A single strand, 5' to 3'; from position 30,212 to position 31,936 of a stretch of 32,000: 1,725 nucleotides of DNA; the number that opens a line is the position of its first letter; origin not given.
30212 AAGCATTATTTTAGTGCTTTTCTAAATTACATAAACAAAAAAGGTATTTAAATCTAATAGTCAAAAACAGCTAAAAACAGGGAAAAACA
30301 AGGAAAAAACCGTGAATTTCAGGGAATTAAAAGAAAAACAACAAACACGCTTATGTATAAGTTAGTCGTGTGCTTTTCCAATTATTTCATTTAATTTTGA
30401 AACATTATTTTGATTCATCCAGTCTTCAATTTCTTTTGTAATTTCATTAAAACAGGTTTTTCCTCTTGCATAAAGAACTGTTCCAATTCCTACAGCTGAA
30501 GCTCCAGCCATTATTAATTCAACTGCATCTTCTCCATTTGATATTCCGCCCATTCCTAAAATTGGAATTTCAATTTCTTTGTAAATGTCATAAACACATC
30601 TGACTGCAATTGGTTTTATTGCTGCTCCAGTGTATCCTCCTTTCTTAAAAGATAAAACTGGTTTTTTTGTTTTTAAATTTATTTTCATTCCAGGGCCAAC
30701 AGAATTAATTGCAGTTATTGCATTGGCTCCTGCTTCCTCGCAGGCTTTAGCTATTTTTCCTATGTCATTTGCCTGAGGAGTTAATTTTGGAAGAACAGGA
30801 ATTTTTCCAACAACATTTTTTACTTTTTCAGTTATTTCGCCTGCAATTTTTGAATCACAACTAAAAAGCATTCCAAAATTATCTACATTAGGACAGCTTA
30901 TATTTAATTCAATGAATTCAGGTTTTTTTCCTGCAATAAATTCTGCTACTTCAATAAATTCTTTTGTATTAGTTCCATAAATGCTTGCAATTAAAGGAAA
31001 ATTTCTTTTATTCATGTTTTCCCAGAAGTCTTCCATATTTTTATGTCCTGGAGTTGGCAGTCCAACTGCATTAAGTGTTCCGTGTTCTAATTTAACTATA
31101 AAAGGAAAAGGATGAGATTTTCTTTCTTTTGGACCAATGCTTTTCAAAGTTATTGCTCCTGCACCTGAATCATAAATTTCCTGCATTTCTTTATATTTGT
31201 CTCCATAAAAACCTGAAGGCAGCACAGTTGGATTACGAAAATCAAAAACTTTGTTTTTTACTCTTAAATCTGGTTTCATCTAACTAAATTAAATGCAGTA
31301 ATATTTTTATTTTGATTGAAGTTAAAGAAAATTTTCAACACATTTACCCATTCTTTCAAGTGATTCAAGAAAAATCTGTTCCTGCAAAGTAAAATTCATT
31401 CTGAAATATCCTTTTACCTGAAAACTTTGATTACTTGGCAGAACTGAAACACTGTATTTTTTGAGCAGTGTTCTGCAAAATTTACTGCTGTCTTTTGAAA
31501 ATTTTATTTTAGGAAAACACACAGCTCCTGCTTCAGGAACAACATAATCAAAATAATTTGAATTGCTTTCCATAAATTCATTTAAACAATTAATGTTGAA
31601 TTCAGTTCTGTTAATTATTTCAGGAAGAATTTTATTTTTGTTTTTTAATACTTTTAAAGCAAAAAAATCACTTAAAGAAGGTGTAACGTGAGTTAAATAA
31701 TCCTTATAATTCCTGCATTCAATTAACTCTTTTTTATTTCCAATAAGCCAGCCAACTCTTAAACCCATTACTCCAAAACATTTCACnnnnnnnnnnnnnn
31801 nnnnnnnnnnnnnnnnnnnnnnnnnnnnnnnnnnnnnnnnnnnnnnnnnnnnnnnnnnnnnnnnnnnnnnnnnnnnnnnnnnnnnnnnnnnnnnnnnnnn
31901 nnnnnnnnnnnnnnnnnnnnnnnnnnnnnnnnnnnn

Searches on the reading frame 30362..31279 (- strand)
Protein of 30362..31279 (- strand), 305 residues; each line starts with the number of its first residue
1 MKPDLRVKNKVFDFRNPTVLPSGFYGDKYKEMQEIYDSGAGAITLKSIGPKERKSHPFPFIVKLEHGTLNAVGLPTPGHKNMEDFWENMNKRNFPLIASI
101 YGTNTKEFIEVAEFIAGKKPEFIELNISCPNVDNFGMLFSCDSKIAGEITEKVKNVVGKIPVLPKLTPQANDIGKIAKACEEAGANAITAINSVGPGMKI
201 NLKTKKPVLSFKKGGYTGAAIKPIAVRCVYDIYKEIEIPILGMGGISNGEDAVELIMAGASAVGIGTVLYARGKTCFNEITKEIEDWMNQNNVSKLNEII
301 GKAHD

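Call 14: search_protein_families(library=pfam, proteins=[window:30362-31279:-], max_evalue=0.001)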
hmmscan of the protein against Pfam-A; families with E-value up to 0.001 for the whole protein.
window:30362-31279:- (305 aa): 5 families
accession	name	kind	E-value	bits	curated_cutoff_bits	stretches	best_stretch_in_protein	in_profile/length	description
PF01180.27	DHO_dh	-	6.2e-66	223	27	1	6-288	3-291/291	Dihydroorotate dehydrogenase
PF01207.24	Dus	-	3.4e-05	23.5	20.4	1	89-270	51-218/311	Dihydrouridine synthase (Dus)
PF04481.18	DUF561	-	0.00037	20.2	21.6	1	225-270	174-218/243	Protein of unknown function (DUF561)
PF03060.21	NMO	-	0.00057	19.8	28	1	213-269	167-225/331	Nitronate monooxygenase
PF00977.27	His_biosynth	-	0.00059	19.8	23.6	0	223-283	59-118/228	Histidine biosynthesis protein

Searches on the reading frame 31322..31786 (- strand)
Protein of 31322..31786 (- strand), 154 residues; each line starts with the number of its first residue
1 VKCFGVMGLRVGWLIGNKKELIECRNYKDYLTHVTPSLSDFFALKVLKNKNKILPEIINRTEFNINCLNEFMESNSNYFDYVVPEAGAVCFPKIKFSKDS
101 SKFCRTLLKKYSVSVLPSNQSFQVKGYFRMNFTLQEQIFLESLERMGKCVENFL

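Call 63: search_protein_families(library=pfam, proteins=[window:31322-31786:-], max_evalue=0.001)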
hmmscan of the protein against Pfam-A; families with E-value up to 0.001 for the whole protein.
window:31322-31786:- (154 aa): 1 family
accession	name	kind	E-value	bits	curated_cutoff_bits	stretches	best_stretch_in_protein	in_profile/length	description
PF00155.27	Aminotran_1_2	-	7.7e-08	32.3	19.7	1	2-136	219-351/361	Aminotransferase class I and II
